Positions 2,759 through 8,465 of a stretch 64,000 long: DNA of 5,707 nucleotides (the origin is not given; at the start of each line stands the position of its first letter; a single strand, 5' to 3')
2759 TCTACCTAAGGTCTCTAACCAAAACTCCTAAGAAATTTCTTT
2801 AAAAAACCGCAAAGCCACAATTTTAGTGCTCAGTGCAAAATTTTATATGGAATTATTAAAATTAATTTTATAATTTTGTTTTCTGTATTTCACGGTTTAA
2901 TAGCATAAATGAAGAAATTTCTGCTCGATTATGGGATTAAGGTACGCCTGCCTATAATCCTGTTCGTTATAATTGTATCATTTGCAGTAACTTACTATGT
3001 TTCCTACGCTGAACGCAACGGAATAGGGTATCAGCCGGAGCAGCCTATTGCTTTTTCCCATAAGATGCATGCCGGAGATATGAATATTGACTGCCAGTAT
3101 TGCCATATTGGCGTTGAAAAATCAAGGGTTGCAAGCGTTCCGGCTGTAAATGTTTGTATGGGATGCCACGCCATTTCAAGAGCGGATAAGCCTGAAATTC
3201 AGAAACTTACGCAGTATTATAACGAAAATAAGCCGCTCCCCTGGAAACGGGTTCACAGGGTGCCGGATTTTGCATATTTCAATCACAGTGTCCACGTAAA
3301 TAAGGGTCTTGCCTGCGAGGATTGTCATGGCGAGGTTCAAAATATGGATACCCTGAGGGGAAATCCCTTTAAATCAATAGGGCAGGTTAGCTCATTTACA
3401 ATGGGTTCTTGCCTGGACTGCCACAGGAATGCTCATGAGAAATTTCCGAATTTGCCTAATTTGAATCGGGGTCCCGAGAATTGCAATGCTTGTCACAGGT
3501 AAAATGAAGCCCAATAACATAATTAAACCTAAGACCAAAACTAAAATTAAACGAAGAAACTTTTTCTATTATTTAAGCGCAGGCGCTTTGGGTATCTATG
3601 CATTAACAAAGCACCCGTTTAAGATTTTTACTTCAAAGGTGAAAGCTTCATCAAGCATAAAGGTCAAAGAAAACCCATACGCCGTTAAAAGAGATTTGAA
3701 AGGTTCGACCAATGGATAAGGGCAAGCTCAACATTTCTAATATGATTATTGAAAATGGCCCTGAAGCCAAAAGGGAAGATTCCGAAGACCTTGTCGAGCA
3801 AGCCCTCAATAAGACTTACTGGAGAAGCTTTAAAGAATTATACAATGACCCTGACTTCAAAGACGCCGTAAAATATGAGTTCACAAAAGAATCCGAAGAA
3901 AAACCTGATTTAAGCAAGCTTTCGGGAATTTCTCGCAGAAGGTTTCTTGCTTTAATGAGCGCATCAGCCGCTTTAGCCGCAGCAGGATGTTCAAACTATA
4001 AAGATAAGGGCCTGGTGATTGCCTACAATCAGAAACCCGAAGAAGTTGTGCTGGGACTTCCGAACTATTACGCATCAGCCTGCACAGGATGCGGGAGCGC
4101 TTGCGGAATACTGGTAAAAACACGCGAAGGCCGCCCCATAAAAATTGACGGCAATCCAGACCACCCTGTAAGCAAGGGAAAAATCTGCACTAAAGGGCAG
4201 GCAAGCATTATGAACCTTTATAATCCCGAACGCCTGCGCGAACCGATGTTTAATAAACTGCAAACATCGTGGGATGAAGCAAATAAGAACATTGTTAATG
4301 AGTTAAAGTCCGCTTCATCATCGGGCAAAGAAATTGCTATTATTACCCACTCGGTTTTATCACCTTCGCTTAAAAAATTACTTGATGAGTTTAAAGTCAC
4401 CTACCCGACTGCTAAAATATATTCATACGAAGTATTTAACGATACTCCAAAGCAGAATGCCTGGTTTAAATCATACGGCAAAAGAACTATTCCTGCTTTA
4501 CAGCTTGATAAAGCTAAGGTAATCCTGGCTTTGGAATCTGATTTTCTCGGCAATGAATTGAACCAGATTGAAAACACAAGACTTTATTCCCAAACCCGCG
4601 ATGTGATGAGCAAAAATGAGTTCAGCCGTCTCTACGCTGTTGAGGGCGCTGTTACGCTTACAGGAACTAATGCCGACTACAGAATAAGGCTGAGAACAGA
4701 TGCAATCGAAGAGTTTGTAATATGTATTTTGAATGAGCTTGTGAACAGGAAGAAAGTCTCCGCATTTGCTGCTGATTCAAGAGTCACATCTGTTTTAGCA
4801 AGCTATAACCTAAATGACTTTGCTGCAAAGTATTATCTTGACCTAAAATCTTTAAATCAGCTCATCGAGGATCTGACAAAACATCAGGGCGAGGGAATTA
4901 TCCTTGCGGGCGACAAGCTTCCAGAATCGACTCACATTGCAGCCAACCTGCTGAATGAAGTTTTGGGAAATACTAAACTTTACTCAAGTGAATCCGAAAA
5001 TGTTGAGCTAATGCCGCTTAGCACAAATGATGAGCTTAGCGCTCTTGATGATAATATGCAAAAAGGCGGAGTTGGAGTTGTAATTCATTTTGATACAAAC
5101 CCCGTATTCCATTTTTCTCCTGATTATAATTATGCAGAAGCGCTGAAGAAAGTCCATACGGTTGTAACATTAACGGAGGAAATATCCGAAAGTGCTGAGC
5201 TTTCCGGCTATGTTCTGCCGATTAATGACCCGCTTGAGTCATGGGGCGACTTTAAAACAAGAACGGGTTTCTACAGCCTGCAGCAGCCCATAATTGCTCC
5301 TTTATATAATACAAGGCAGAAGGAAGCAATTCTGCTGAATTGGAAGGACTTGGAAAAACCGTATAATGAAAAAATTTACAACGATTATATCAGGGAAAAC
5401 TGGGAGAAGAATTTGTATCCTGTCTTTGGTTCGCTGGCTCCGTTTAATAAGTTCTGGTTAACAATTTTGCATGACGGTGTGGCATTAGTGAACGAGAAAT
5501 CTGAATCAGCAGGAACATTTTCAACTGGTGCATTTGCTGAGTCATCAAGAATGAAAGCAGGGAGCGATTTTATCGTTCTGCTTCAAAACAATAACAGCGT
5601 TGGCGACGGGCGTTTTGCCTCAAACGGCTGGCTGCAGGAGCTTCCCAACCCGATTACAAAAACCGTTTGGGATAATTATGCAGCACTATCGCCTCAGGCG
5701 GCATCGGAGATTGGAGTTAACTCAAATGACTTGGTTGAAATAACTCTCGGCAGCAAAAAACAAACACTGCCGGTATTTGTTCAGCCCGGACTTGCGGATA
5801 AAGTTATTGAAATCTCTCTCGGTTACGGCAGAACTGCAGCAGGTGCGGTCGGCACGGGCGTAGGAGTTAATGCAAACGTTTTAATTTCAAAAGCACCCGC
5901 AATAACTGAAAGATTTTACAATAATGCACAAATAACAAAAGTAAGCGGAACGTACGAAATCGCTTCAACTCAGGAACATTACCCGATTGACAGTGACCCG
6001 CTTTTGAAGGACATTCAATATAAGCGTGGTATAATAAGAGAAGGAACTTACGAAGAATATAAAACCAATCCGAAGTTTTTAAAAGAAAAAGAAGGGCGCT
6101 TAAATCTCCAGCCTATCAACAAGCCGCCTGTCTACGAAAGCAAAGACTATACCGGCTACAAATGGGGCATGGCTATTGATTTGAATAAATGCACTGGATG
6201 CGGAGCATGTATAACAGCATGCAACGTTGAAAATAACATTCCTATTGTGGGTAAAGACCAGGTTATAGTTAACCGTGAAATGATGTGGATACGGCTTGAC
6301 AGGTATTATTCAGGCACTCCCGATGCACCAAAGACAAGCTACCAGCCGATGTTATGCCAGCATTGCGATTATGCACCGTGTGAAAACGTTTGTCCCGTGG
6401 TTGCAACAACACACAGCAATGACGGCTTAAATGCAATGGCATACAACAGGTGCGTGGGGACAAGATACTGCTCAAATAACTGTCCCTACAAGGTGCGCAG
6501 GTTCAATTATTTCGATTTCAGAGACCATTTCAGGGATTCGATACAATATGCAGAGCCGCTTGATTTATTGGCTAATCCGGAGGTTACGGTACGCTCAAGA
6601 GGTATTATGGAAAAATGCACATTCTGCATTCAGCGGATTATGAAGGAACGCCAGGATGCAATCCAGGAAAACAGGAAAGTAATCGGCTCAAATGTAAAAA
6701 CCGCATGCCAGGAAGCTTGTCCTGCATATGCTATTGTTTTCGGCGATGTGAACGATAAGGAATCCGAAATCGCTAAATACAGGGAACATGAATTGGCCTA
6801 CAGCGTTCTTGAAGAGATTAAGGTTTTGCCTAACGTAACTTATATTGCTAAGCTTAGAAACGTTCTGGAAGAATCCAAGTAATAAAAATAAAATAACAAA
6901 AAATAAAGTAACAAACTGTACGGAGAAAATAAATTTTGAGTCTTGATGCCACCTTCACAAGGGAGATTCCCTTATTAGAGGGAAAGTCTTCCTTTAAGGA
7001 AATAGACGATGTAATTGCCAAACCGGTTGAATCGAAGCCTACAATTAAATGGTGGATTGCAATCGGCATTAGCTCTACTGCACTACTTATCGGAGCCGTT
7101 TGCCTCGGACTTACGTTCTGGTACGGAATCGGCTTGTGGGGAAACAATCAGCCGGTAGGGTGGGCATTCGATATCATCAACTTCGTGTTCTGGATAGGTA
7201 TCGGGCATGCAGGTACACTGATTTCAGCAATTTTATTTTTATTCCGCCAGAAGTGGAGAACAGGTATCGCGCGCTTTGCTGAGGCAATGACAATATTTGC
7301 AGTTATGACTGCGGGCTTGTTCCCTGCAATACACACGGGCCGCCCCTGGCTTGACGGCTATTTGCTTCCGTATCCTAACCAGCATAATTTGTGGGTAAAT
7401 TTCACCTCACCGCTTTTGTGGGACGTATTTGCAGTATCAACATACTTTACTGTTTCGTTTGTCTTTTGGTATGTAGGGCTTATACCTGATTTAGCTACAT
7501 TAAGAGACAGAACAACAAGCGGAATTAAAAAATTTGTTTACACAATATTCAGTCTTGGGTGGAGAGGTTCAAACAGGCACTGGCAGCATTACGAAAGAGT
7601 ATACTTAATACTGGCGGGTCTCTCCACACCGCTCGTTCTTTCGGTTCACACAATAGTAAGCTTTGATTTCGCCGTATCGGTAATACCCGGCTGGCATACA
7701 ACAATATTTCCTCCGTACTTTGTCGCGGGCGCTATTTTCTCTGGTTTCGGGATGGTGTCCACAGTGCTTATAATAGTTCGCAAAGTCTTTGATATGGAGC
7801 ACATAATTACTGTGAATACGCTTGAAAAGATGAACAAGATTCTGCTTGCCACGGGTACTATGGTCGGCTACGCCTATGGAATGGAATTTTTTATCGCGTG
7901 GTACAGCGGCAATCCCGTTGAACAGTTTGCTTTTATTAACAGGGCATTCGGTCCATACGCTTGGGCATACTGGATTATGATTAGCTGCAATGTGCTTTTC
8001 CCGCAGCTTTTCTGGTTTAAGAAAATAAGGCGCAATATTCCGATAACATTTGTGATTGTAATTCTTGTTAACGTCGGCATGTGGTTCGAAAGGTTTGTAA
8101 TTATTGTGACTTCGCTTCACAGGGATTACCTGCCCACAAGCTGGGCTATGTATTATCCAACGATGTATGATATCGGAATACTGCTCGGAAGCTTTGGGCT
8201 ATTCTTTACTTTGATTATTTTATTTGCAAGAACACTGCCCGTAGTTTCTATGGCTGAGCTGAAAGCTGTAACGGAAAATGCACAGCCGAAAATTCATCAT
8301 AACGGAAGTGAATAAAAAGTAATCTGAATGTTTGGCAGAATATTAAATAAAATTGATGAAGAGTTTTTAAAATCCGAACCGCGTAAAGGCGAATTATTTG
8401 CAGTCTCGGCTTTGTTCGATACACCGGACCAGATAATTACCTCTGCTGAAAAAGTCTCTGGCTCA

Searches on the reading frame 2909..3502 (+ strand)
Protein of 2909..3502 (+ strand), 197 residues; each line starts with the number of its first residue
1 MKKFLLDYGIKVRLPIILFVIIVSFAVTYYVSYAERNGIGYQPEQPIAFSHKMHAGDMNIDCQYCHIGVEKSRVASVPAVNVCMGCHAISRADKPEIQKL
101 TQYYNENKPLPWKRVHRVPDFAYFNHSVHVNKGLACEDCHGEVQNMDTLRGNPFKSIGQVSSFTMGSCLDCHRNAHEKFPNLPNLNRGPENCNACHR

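Call 83: search_protein_families(library=pfam, proteins=[window:2909-3502:+], max_evalue=0.00001)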
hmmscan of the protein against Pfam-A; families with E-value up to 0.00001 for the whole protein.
window:2909-3502:+ (197 aa): 4 families
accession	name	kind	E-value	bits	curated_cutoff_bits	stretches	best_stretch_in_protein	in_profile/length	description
PF14522.11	Cytochrome_C7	-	7.6e-15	54.9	24.8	1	123-197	2-67/67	Cytochrome c7 and related cytochrome c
PF02085.21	Cytochrom_CIII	-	1.2e-10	42.1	22.9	0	42-102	16-67/101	Class III cytochrome C family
PF14537.11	Cytochrom_c3_2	-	1.2e-06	29.3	25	0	57-87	4-78/79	Cytochrome c3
PF22113.1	Mtrc-MtrF_II-IV_dom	-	5.6e-06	26.4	30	0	61-196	8-163/176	Outer membrane cytochrome MtrC/MtrF-like, domains II/IV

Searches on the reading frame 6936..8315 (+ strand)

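Call 82: search_protein_families(library=pfam, proteins=[window:6936-8315:+], max_evalue=0.00001)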
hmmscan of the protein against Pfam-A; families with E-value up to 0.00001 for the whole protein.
window:6936-8315:+ (459 aa): 1 family
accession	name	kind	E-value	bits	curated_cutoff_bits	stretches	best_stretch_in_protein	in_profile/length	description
PF03916.19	NrfD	-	3.7e-24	86.4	25.8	1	69-394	4-309/313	Polysulphide reductase, NrfD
